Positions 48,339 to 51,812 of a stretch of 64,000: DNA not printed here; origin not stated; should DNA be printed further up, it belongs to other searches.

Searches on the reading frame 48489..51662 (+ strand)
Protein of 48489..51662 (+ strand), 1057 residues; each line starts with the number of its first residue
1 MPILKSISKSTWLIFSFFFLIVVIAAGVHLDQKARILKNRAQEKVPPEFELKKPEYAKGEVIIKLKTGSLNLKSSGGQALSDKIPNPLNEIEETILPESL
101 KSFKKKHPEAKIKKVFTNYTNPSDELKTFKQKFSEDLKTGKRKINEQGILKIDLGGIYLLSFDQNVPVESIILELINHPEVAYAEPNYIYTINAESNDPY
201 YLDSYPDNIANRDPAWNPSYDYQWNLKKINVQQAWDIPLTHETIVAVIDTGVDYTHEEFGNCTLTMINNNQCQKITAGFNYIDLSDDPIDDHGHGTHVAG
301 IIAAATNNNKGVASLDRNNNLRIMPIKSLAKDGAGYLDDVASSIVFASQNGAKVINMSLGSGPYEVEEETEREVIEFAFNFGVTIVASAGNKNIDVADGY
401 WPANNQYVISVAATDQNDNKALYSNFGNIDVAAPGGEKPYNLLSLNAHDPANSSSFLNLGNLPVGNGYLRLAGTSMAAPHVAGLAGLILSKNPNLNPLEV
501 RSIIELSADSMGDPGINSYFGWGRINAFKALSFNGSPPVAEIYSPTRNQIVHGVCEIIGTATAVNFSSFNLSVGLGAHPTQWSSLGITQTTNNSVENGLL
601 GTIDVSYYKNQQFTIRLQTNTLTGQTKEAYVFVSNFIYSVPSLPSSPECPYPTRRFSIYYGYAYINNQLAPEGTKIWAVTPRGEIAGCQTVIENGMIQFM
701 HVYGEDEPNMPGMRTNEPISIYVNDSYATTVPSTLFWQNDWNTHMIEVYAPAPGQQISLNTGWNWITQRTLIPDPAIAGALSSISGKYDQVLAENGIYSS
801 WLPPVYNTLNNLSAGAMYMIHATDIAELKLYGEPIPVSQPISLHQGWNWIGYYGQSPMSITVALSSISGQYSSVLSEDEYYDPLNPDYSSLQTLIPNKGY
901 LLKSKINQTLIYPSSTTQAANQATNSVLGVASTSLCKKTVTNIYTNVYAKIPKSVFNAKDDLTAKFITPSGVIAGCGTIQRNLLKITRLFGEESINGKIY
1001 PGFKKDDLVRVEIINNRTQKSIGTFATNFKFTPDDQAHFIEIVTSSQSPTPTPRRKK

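Call 85: search_protein_families(library=pfam, proteins=[window:48489-51662:+], max_evalue=0.00001)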
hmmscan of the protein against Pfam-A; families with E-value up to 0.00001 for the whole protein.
window:48489-51662:+ (1057 aa): 2 families
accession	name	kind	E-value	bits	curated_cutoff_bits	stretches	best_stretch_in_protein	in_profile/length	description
PF00082.27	Peptidase_S8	-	3.7e-54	184.4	21.8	1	242-523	3-288/288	Subtilase family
PF22148.1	Fervidolysin_NPro-like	-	5.9e-07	30.2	21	0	134-187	28-81/81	Fervidolysin N-terminal prodomain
